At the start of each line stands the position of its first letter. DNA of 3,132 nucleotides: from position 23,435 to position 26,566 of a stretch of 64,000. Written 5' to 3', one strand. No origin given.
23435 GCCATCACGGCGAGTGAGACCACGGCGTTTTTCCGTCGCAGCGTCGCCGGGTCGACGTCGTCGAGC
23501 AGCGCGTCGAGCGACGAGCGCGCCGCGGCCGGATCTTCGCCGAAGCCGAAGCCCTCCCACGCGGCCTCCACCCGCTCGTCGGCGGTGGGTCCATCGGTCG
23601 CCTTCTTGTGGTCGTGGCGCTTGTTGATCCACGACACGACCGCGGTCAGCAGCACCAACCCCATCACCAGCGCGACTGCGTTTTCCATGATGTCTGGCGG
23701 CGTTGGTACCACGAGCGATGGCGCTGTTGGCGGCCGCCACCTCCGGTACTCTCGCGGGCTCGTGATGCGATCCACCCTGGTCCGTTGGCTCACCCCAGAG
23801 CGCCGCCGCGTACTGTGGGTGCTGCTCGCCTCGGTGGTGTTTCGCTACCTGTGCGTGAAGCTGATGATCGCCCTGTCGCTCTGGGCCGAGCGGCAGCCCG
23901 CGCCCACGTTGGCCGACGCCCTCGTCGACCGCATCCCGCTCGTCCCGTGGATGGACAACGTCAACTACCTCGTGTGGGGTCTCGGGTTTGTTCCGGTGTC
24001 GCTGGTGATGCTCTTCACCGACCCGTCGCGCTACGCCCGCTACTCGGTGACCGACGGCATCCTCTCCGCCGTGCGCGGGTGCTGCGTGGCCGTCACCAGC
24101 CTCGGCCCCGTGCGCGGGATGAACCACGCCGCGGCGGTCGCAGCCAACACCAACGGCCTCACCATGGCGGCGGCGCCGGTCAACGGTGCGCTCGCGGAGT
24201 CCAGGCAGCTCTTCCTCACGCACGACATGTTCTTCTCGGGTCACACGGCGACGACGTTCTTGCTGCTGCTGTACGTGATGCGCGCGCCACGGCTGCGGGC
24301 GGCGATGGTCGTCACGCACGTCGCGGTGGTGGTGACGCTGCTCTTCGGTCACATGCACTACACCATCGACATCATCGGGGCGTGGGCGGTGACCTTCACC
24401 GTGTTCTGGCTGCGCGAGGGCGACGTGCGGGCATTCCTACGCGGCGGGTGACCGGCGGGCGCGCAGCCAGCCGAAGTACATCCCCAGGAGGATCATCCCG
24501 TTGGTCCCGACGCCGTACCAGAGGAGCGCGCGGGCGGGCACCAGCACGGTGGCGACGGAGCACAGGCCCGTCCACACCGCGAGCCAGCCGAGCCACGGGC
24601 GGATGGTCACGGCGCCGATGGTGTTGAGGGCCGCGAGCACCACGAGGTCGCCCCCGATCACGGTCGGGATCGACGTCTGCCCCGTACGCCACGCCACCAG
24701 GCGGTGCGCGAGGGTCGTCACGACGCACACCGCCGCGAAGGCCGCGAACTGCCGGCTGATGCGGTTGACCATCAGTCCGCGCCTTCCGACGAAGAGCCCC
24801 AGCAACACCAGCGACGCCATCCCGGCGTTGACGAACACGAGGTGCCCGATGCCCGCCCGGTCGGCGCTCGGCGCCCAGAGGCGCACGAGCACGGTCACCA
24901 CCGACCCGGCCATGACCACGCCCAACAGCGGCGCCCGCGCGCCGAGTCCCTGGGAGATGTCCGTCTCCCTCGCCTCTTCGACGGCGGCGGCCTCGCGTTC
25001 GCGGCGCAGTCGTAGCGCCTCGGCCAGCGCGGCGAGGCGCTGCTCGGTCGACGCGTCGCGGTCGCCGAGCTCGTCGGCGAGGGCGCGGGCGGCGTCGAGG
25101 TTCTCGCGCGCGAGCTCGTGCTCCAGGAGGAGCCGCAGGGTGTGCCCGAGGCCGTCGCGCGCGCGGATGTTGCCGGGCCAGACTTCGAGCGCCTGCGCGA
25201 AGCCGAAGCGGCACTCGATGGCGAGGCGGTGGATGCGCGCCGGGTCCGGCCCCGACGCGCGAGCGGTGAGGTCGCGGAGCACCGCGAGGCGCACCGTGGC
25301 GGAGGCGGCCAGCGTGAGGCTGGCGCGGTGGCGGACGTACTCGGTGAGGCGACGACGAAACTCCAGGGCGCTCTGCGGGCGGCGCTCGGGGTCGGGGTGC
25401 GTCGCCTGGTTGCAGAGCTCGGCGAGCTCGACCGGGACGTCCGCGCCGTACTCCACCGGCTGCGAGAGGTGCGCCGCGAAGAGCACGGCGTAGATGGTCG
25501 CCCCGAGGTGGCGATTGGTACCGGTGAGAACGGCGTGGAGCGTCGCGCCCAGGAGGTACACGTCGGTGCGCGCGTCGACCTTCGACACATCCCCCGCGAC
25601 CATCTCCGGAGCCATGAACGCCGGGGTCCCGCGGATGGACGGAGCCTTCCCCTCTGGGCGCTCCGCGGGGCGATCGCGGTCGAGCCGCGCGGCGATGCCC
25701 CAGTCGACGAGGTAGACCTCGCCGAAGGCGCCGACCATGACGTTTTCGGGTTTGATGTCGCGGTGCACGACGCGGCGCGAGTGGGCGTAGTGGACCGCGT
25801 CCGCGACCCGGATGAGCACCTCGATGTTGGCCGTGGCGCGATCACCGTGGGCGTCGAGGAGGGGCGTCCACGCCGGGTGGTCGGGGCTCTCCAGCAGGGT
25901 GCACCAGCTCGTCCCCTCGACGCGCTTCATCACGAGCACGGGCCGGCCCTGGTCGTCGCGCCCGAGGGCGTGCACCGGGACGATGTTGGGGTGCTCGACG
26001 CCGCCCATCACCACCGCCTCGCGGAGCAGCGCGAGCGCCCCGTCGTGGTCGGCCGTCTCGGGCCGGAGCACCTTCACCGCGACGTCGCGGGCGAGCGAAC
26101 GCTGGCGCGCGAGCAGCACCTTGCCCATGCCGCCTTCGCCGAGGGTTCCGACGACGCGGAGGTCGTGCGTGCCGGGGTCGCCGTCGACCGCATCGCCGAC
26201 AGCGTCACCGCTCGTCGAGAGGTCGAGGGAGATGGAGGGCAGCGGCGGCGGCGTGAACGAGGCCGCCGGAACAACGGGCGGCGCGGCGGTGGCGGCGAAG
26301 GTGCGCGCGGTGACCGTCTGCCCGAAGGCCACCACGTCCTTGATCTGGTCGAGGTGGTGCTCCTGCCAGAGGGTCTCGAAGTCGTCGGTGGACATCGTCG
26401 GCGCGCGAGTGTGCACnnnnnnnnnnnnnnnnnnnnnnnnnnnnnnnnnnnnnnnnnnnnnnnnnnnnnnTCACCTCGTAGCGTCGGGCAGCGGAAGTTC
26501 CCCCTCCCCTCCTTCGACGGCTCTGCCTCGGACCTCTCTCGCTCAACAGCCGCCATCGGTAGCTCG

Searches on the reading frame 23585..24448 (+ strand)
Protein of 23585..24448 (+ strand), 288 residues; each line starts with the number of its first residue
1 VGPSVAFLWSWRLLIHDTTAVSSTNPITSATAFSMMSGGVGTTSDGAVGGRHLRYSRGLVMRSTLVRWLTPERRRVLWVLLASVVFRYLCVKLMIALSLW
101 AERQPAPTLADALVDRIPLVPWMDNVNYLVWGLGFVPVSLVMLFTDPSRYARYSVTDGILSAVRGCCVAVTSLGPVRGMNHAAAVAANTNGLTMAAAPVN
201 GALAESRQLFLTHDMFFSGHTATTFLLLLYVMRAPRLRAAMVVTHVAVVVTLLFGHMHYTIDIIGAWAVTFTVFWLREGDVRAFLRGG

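Call 16: search_protein_families(library=pfam, proteins=[window:23585-24448:+], max_evalue=0.001)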
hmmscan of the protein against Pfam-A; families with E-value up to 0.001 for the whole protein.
window:23585-24448:+ (288 aa): 4 families
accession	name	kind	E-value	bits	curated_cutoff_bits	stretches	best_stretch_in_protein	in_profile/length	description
PF14360.12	PAP2_C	-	2.2e-08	35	27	1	214-277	4-72/74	PAP2 superfamily C-terminal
PF01569.27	PAP2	-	6.3e-05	23.2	27.2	1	213-276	48-120/130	PAP2 superfamily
PF24788.1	AtPDCT1_2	-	0.00035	20.9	27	1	215-267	94-148/160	AtPDCT1/2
PF14378.12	PAP2_3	-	0.0008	19.7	27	1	125-276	33-190/190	PAP2 superfamily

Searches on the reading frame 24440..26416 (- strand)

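Call 16: search_protein_families(library=pfam, proteins=[window:24440-26416:-], max_evalue=0.001)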
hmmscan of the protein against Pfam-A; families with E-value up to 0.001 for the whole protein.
window:24440-26416:- (659 aa): 2 families
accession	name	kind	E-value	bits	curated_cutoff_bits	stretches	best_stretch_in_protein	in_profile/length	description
PF00069.31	Pkinase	-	1.8e-34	119.8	31.7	1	88-348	3-253/263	Protein kinase domain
PF07714.23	PK_Tyr_Ser-Thr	-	1.3e-26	93.9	23.1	1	89-348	4-250/258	Protein tyrosine and serine/threonine kinase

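Call 56: search_protein_families(library=ncbifam, proteins=[window:24440-26416:-], max_evalue=0.01)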
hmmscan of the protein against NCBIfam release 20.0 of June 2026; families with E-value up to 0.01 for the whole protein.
window:24440-26416:- (659 aa): 12 families
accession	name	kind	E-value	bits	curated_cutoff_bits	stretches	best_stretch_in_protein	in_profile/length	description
NF033483.0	PknB_PASTA_kin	equivalog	1e-47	163.5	450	1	88-364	11-272/563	Stk1 family PASTA domain-containing Ser/Thr kinase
NF009651.0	PRK13184.1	equivalog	1.4e-39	135.8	839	1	87-371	5-301/932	serine/threonine-protein kinase PknD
NF052427.1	StpK7MSMEG_1200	equivalog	1.3e-33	116.4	900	1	90-354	13-262/601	serine/threonine protein kinase StpK7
NF047741.1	antiphage_MADS6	equivalog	1.8e-32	112.6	460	2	194-366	298-466/612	methylation-associated defense system protein kinase MAD6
NF033442.0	BREX_PglW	equivalog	1.5e-23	82.6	990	2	194-363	311-489/1391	BREX system serine/threonine kinase PglW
NF038150.1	lanthi_synth_IV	equivalog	8.1e-23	80.7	650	1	97-463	202-557/851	class IV lanthionine synthetase LanL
TIGR03903.1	TOMM_kin_cyc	equivalog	1.4e-19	69.5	705.75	1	110-357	4-244/1267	TOMM system kinase/cyclase fusion protein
NF053615.1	SerThrKinAfsKStmc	equivalog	6.8e-16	58.1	1300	2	203-350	120-258/809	protein serine/threonine kinase AfsK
NF038151.1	lanthi_synth_III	equivalog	1.3e-12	47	575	1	99-372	235-500/833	class III lanthionine synthetase LanKC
NF043056.1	T4SS_LegK1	equivalog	4.9e-06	25.4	550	1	161-292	156-279/516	Dot/Icm T4SS effector kinase LegK1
TIGR03724.2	arch_bud32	equivalog_domain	3.2e-05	23.5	125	1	157-245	66-134/193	KEOPS complex kinase/ATPase Bud32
NF007174.0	PRK09605.1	equivalog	0.0086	14.6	447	0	196-243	428-474/535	bifunctional N(6)-L-threonylcarbamoyladenine synthase/serine/threonine protein kinase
